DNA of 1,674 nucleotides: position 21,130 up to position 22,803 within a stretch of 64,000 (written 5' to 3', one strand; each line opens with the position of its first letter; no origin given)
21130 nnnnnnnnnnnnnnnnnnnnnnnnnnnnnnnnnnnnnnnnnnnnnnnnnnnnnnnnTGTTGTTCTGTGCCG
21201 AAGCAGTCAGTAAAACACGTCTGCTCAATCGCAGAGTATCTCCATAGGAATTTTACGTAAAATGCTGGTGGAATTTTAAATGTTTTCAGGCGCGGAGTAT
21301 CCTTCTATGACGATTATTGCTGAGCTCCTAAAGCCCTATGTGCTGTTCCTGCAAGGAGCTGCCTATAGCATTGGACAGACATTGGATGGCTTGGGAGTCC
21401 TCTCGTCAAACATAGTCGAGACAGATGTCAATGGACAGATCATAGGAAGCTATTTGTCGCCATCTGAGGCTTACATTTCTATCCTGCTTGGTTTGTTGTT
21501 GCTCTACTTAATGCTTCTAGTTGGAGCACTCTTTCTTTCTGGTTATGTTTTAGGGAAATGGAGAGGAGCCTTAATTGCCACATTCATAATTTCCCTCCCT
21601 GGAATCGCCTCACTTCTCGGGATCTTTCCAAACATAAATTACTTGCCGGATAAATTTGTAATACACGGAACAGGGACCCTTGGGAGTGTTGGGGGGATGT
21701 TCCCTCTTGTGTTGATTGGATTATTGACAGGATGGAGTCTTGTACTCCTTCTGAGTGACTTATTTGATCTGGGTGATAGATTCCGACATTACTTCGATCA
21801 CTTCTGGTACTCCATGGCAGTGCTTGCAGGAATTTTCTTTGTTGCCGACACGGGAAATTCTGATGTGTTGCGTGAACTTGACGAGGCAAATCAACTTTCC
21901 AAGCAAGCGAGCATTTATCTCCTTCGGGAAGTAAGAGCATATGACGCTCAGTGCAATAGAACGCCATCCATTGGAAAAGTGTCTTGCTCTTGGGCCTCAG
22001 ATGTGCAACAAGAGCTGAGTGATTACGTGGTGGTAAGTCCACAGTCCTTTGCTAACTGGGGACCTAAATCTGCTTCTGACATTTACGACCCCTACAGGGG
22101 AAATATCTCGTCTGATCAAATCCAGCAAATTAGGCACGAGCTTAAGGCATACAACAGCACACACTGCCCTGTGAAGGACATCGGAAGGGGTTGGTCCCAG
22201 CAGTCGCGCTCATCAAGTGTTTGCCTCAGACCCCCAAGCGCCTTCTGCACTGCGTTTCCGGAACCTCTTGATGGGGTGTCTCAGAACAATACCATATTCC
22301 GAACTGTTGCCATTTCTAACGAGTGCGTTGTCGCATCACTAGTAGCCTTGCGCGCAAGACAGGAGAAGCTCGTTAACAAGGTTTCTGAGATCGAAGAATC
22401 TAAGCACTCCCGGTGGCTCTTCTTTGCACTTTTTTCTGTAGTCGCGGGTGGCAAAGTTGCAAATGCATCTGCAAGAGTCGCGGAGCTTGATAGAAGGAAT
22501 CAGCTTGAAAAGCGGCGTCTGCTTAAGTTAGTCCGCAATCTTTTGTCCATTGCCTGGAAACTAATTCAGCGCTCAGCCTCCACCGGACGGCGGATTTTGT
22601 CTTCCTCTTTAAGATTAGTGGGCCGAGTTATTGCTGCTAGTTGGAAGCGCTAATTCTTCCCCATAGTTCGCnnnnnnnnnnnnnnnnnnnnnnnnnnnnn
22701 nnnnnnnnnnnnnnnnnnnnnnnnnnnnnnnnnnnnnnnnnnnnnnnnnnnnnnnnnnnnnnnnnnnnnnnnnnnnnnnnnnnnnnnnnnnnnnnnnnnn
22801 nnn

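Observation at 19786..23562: Low-GC island of four uncharacterised genes between the mobile element and core genome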

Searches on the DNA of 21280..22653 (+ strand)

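Call 107: search_dna_similar(query=L010:3627-8326:+, collection=ecoli_genomes, mode=near, max_rows=12, rows=spread)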
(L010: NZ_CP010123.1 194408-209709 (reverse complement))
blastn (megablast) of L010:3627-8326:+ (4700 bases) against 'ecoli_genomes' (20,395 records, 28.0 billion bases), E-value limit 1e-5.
Records with a match: 16; places in all: 17; records where one place covers at least 80% of the query: 15.
Genomes with a match: 16 of 5426; with a place that covers at least 80% of the query: 15. Places per genome that has any: lowest 1, median 1, highest 2. On chromosomes: 16 places; on plasmids: 1.
Best place of each record, by identity: >=99% 9; 95-99% 6; 80-90% 1.
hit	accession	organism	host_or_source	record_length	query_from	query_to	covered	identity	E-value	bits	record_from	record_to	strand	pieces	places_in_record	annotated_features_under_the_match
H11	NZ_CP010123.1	Escherichia coli strain C5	cow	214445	1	4700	100%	100.0%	0e+0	8680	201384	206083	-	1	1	DEAD/DEAH box helicase | hypothetical protein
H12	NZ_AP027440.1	Escherichia coli strain EC556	Sus scrofa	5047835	1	4700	100%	100.0%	0e+0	8674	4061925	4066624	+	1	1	DEAD/DEAH box helicase | hypothetical protein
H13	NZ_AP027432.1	Escherichia coli strain EC581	Sus scrofa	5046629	1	4700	100%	100.0%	0e+0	8674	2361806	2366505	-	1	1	DEAD/DEAH box helicase | hypothetical protein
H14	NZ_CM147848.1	Escherichia coli strain 52F4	Calf of Bos taurus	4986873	1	4700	100%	99.9%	0e+0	8663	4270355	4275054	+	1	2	DEAD/DEAH box helicase | hypothetical protein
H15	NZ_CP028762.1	Escherichia coli strain A12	Sheep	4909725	1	4700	100%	99.8%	0e+0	8636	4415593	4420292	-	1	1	DEAD/DEAH box helicase | hypothetical protein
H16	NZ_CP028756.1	Escherichia coli strain A19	Vampire bat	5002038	1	4700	100%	99.6%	0e+0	8575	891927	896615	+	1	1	DEAD/DEAH box helicase | hypothetical protein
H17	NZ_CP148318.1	Escherichia coli strain Z1323MEC0001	Mammal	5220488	1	4700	100%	99.2%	0e+0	8461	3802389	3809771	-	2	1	DEAD/DEAH box helicase | tnpC: IS66 family transposase | tnpA: IS66-like element accessory protein TnpA | hypothetical protein (x2) | tnpB: IS66 family insertion sequence element accessory protein TnpB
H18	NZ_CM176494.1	Escherichia coli strain Eco_24-2013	canine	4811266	1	4700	100%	96.7%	0e+0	7827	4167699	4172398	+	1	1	DEAD/DEAH box helicase | hypothetical protein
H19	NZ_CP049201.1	Escherichia coli strain PapRG-04-4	Papio papio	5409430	1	4700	99%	97.5%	0e+0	7962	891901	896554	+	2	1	DEAD/DEAH box helicase | hypothetical protein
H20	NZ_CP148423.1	Escherichia coli strain Z1323CEC0015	Chicken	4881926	1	4700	100%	96.1%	0e+0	7670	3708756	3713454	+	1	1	DEAD/DEAH box helicase | hypothetical protein (x2)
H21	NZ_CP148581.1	Escherichia coli strain Z1322HEC0002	Homo sapiens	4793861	1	4700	100%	95.7%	0e+0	7566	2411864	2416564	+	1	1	DEAD/DEAH box helicase | hypothetical protein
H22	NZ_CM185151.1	Escherichia coli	Human feces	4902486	2919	3360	9%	89.6%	6e-156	562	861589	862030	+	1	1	hypothetical protein (x2)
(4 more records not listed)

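Call 108: get_annotated_region(hit=H12, flank=9000)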
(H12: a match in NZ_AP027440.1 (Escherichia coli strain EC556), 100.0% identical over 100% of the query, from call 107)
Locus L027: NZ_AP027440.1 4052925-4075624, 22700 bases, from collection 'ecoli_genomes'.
description: Escherichia coli strain EC556 isolate EC556 chromosome, complete genome
organism: Escherichia coli strain EC556 (NCBI taxid 562)
replicon: chromosome; assembly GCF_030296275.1
host: Sus scrofa; source: feces; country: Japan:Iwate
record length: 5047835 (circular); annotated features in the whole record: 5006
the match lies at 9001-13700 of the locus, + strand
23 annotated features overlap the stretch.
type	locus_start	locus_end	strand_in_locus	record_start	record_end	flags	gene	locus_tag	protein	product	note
CDS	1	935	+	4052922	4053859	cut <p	-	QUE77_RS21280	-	VENN motif pre-toxin domain-containing protein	frameshifted; incomplete; partial in the middle of a contig; missing N-terminus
CDS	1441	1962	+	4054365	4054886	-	-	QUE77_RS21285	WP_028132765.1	DUF2569 domain-containing protein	-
CDS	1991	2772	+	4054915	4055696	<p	-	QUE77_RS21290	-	polymorphic toxin type 25 domain-containing protein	frameshifted; incomplete; partial in the middle of a contig; missing N-terminus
CDS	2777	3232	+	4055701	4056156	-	-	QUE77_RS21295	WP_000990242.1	hypothetical protein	-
CDS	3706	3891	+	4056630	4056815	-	-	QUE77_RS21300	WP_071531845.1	CPCC family cysteine-rich protein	-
CDS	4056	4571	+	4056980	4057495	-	-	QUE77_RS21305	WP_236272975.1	hypothetical protein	-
CDS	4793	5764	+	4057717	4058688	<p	-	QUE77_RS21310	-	DUF6862 domain-containing protein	internal stop; incomplete; partial in the middle of a contig; missing N-terminus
CDS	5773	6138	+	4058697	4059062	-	cdiI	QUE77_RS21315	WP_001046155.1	ribonuclease toxin immunity protein CdiI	-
CDS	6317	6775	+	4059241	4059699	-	tnpA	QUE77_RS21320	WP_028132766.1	IS200/IS605 family transposase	-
CDS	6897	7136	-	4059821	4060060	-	-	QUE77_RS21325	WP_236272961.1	type I toxin-antitoxin system SymE family toxin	-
CDS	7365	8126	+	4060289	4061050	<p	-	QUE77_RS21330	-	type I restriction-modification enzyme R subunit C-terminal domain-containing protein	incomplete; partial in the middle of a contig; missing N-terminus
CDS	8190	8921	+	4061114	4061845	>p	-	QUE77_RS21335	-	type I restriction-modification system subunit M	incomplete; partial in the middle of a contig; missing C-terminus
CDS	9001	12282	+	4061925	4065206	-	-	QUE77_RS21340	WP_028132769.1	DEAD/DEAH box helicase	-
CDS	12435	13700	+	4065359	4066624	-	-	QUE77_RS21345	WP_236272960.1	hypothetical protein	-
CDS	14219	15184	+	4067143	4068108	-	-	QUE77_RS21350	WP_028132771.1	5'-nucleotidase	-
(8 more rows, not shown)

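Call 109: get_annotated_region(hit=H21, flank=9000)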
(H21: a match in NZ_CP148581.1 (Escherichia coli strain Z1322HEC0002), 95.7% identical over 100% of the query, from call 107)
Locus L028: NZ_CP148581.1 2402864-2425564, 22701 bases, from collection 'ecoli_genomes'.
description: Escherichia coli strain Z1322HEC0002 chromosome, complete genome
organism: Escherichia coli strain Z1322HEC0002 (NCBI taxid 562)
replicon: chromosome; assembly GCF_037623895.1
host: Homo sapiens; source: -; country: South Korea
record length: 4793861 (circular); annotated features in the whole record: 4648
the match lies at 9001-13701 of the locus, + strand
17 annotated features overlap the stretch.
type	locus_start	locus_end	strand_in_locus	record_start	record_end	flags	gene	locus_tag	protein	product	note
CDS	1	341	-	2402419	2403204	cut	-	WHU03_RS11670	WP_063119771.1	hypothetical protein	-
CDS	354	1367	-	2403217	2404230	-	-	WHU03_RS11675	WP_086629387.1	GTPase family protein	-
CDS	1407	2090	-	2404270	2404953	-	-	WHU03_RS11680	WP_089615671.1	WYL domain-containing protein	-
CDS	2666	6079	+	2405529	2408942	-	-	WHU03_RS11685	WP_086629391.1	DEAD/DEAH box helicase family protein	-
CDS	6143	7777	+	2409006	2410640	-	-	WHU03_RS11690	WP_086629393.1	type I restriction-modification system subunit M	-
CDS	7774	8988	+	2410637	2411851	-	-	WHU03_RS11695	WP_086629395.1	restriction endonuclease subunit S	-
CDS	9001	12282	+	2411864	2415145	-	-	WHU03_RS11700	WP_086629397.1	DEAD/DEAH box helicase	-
CDS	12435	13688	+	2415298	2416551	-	-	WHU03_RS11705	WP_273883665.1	hypothetical protein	-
CDS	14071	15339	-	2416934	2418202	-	-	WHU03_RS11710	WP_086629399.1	tyrosine-type recombinase/integrase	-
tRNA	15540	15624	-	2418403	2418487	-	-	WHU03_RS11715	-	tRNA-Leu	-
CDS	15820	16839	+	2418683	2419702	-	ahr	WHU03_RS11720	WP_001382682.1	NADPH-dependent aldehyde reductase Ahr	-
CDS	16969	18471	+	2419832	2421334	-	yjgR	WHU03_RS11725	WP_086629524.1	helicase HerA-like C-terminal domain-containing protein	-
CDS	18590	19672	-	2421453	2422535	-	lptG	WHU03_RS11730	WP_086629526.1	LPS export ABC transporter permease LptG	-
CDS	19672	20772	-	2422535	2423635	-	lptF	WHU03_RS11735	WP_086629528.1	LPS export ABC transporter permease LptF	-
CDS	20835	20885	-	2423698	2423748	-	ytgA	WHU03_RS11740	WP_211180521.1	protein YtgA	-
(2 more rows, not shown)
